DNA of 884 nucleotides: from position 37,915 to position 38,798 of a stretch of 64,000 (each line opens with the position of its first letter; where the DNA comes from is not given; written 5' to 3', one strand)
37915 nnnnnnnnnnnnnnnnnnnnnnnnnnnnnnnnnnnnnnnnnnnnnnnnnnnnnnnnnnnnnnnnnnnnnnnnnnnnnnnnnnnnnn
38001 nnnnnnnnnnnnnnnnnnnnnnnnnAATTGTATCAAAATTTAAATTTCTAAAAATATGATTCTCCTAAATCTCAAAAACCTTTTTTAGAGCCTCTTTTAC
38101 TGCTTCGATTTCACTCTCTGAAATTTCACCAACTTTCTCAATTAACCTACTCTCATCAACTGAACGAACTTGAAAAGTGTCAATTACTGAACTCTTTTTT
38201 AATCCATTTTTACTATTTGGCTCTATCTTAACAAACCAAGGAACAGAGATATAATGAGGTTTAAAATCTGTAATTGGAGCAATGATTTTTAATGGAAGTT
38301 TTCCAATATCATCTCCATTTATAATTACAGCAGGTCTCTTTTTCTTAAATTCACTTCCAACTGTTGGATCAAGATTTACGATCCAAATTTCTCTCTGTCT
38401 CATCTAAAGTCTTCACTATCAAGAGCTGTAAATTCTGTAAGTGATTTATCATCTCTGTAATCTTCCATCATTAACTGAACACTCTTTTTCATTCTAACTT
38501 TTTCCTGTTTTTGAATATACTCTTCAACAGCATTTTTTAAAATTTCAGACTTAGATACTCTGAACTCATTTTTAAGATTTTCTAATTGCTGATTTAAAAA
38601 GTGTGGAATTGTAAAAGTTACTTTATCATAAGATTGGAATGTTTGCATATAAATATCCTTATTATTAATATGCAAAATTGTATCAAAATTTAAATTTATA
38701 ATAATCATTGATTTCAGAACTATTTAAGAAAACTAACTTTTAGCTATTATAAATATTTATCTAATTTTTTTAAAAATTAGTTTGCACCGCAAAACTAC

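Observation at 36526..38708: Kinase-coiled coil-DUF1566 fusion wired to a MazEF module by an exact 36-nt duplicate of the promoter/operator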

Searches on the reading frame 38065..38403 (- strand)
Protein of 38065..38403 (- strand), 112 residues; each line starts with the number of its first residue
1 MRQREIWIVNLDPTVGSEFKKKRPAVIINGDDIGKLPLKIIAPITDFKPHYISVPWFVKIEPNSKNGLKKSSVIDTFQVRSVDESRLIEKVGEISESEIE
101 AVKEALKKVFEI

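Call 5: search_protein_families(library=pfam, proteins=[window:38065-38403:-], max_evalue=0.1)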
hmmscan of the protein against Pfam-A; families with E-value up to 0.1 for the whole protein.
window:38065-38403:- (112 aa): 1 family
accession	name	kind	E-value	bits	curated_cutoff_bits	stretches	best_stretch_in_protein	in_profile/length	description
PF02452.23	PemK_toxin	-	5.6e-28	97.8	23.1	1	2-110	1-109/109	PemK-like, MazF-like toxin of type II toxin-antitoxin system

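Call 6: search_protein_families(library=padloc, proteins=[window:38065-38403:-], max_evalue=0.1)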
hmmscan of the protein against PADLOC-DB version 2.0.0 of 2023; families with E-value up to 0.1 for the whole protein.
window:38065-38403:- (112 aa): 0 families

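Call 52: find_homologous_proteins(query=window:38065-38403:-, max_evalue=1e-10)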
Query window:38065-38403:- (112 aa): 308 proteins with E <= 1e-10 among 327 candidates; the best 120 are listed.
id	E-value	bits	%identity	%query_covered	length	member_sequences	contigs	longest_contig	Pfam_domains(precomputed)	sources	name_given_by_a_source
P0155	3.9e-64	231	99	100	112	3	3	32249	PF02452.24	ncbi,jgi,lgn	jgi:mRNA interferase MazF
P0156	7.5e-58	211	88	100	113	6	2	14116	PF02452.24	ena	-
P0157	5.4e-57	208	86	100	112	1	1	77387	PF02452.24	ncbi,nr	ncbi:growth inhibitor [Thiovulum sp. ES]|nr:growth inhibitor [Thiovulum sp. ES]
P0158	3.6e-56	206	86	100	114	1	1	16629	PF02452.24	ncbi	-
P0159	2.4e-53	197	81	100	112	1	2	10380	PF02452.24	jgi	jgi:mRNA interferase MazF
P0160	6.9e-52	192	79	100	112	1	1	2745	PF02452.24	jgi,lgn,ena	-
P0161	1.3e-41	159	69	99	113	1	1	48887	PF02452.24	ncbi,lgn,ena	-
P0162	6.3e-41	157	66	99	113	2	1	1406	PF02452.24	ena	-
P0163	1.1e-40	156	64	100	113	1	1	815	PF02452.24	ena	-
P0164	3.1e-40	154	64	99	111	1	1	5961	PF02452.24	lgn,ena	-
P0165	2.1e-39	152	61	100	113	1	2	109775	PF02452.24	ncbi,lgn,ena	-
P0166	8.5e-39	150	64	100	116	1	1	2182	PF02452.24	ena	-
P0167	1.6e-38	149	63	100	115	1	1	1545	PF02452.24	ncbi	-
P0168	1.9e-38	149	62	99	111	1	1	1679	PF02452.24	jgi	-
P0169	3.9e-38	148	62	100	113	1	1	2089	PF02452.24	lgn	-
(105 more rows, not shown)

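Call 53: find_encoding_contigs(protein=P0157, flank=6000, max_places=2)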
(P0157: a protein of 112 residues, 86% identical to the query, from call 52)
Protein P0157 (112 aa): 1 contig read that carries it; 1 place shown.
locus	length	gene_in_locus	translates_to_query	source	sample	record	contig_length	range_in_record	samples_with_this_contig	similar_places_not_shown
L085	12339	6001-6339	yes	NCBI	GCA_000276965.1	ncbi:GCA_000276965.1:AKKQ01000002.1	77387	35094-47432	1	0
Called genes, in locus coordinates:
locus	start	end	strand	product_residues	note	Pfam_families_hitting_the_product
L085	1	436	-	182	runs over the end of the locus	PF01227:GTP_cyclohydroI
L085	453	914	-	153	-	PF00023:Ank (faint), PF13606:Ank_3 (faint), PF12796:Ank_2, PF13637:Ank_4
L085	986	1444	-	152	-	PF07228:SpoIIE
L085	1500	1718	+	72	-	-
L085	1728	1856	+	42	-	-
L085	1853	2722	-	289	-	PF13144:ChapFlgA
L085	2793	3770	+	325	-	PF02885:Glycos_trans_3N, PF00591:Glycos_transf_3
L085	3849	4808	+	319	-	PF00056:Ldh_1_N, PF02558:ApbA (weak), PF02866:Ldh_1_C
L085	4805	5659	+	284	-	PF05681:Fumerase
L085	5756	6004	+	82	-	-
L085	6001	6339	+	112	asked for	PF02452:PemK_toxin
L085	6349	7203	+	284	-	PF00226:DnaJ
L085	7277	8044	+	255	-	-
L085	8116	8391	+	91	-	-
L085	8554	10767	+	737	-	PF07244:POTRA, PF01103:Omp85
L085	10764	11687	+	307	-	PF01073:3Beta_HSD, PF01370:Epimerase, PF02719:Polysacc_synt_2, PF04321:RmlD_sub_bind, PF16363:GDP_Man_Dehyd, PF07993:NAD_binding_4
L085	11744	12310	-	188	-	PF12804:NTP_transf_3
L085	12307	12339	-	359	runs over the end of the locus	PF15609:PRTase_2, PF12500:TRSP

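Call 54: find_encoding_contigs(protein=P0156, flank=6000, max_places=2)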
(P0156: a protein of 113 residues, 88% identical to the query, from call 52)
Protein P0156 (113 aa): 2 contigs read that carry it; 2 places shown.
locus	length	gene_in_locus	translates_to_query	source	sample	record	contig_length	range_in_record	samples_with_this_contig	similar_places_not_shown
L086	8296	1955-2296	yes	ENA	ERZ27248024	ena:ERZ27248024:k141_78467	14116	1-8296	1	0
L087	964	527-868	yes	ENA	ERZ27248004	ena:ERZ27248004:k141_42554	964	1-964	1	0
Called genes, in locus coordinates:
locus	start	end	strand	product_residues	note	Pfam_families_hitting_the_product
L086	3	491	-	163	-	?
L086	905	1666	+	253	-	PF04383:KilA-N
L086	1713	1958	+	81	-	-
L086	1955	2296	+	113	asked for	PF02452:PemK_toxin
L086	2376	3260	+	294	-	-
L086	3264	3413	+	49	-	-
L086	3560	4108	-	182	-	PF01351:RNase_HII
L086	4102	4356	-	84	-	PF08238:Sel1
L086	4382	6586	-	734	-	-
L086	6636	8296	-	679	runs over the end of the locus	PF14827:dCache_3, PF00990:GGDEF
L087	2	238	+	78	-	?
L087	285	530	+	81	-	-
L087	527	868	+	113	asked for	PF02452:PemK_toxin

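Call 55: find_encoding_contigs(protein=P0158, flank=6000, max_places=2)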
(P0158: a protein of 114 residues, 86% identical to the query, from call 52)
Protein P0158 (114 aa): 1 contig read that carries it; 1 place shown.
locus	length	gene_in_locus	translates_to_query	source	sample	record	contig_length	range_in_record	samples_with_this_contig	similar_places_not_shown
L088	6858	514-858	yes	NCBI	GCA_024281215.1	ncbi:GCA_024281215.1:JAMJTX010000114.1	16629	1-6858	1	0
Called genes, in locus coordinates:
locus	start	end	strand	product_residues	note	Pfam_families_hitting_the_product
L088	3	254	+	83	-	?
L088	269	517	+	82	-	-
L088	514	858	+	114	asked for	PF02452:PemK_toxin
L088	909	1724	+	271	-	-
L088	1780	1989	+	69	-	-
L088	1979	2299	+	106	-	-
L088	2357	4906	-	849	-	PF11791:Aconitase_B_N, PF06434:Aconitase_2_N, PF00330:Aconitase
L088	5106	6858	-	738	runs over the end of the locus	PF18072:FGAR-AT_linker, PF00586:AIRS, PF02769:AIRS_C, PF00586:AIRS, PF02769:AIRS_C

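Call 57: search_protein_families(library=pfam, proteins=[L085:6349-7203:+, L085:7277-8044:+, L085:8116-8391:+, L086:2376-3260:+, L086:905-1666:+, L088:909-1724:+, L088:1780-1989:+, L088:1979-2299:+], max_evalue=0.01)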
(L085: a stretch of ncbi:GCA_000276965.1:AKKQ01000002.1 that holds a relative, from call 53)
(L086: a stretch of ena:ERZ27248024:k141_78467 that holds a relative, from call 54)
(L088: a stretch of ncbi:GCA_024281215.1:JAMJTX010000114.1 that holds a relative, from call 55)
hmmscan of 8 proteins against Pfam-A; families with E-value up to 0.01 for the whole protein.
L085:6349-7203:+ (284 aa): 1 family
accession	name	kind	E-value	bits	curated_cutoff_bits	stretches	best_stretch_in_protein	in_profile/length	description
PF00226.36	DnaJ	-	1.7e-18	66.9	27.8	1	3-65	1-63/63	DnaJ domain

L085:7277-8044:+ (255 aa): 1 family
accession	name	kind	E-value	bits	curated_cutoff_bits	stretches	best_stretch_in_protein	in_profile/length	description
PF04383.19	KilA-N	-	0.00038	20.7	23.8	1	68-152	33-102/107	KilA-N domain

L085:8116-8391:+ (91 aa): 0 families

L086:2376-3260:+ (294 aa): 0 families

L086:905-1666:+ (253 aa): 1 family
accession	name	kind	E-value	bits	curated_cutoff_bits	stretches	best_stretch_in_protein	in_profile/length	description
PF04383.19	KilA-N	-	9.5e-11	41.9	23.8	1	46-134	14-99/107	KilA-N domain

L088:909-1724:+ (271 aa): 1 family
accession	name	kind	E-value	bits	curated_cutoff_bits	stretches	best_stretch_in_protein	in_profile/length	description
PF09763.15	Sec3_CC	-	0.008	16.5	27.1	0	153-197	58-105/133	Exocyst complex component Sec3, coiled-coil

L088:1780-1989:+ (69 aa): 0 families

L088:1979-2299:+ (106 aa): 0 families

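Call 68: find_encoding_contigs(protein=P0159, flank=5000, max_places=2)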
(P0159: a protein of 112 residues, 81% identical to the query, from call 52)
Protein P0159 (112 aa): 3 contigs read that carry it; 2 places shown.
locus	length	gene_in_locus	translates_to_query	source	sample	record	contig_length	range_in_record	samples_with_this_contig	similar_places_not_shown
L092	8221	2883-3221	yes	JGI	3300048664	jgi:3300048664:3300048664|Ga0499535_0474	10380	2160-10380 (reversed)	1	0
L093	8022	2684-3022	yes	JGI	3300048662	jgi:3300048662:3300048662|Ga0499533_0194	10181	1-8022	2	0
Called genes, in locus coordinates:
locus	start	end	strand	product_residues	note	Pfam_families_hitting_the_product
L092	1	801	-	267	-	?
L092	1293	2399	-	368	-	PF07495:Y_Y_Y (faint), PF00801:PKD (faint), PF18911:PKD_4 (weak), PF22352:K319L-like_PKD (weak), PF07603:Lcl_C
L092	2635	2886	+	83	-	-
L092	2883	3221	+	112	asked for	PF02452:PemK_toxin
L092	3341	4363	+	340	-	PF04383:KilA-N (weak), PF01022:HTH_5 (faint), PF01978:TrmB (faint), PF10544:T5orf172, PF13455:MUG113, PF08220:HTH_DeoR (weak), PF08279:HTH_11, PF21476:PF0610-like_N (faint)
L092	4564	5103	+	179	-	PF25084:LbH_EIF2B (faint), PF00132:Hexapep, PF25087:GMPPB_C (weak), PF00132:Hexapep, PF14602:Hexapep_2 (weak)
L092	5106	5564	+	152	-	PF01668:SmpB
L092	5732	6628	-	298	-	PF00126:HTH_1, PF03466:LysR_substrate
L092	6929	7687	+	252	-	PF00290:Trp_syntA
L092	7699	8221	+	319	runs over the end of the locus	PF01380:SIS, PF00571:CBS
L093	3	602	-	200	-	?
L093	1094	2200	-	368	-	PF07495:Y_Y_Y (faint), PF00801:PKD (faint), PF18911:PKD_4 (weak), PF22352:K319L-like_PKD (weak), PF07603:Lcl_C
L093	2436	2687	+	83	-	-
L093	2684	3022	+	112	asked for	PF02452:PemK_toxin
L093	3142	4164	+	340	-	PF04383:KilA-N (weak), PF01022:HTH_5 (faint), PF01978:TrmB (faint), PF10544:T5orf172, PF13455:MUG113, PF08220:HTH_DeoR (weak), PF08279:HTH_11, PF21476:PF0610-like_N (faint)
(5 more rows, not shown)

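Call 69: find_encoding_contigs(protein=P0161, flank=5000, max_places=2)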
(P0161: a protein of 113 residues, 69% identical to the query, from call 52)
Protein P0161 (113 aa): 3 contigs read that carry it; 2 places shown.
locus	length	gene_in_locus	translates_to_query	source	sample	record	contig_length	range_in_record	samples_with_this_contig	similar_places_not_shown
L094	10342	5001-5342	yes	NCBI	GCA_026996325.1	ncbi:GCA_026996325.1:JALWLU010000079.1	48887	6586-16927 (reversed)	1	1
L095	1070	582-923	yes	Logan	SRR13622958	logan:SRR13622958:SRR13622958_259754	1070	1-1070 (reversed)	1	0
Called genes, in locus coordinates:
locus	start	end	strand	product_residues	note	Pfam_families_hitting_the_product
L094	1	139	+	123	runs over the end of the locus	PF00072:Response_reg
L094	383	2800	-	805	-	PF02190:LON_substr_bdg, PF00004:AAA, PF07724:AAA_2 (weak), PF07728:AAA_5, PF22667:Lon_lid, PF05362:Lon_C, PF13541:ChlI (faint)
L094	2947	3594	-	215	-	PF13525:YfiO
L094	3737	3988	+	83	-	-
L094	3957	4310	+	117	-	PF02452:PemK_toxin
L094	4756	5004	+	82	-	PF01402:RHH_1 (weak)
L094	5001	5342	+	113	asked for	PF02452:PemK_toxin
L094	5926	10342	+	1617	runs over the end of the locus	PF05345:He_PIG, PF17803:Cadherin_4, PF17892:Cadherin_5, PF17963:Big_9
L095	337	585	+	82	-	PF01402:RHH_1 (weak)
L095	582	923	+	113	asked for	PF02452:PemK_toxin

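Call 104: find_related_loci(query=window:38068-38403:-, collection=viral_contigs, flank=4000)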
Query window:38068-38403:- (112 aa) in viral_contigs; peptide patterns used: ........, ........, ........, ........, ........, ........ (x = any residue, [..] = any of these).
51 stretches matched a pattern, but none encodes a relative of the query by tblastn (E <= 1e-3).

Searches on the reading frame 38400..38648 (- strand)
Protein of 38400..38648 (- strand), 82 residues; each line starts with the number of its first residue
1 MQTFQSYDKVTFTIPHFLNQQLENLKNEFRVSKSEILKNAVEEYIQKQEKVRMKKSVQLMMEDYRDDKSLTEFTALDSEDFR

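Call 5: search_protein_families(library=pfam, proteins=[window:38400-38648:-], max_evalue=0.1)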
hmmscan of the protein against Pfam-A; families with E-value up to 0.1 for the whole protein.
window:38400-38648:- (82 aa): 3 families
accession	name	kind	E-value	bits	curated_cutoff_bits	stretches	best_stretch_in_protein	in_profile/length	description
PF12651.13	RHH_3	-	1.9e-05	24.9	21.6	1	9-47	4-42/44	Ribbon-helix-helix domain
PF22664.1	TRI-like_N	-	0.00013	22.3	27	1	12-81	18-88/157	Trichothecene 3-O-acetyltransferase-like N-terminal domain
PF01402.27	RHH_1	-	0.029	14.8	20.5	1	21-45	13-37/39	Ribbon-helix-helix protein, copG family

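Call 6: search_protein_families(library=padloc, proteins=[window:38400-38648:-], max_evalue=0.1)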
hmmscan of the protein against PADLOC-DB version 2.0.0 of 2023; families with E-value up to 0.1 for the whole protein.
window:38400-38648:- (82 aa): 0 families
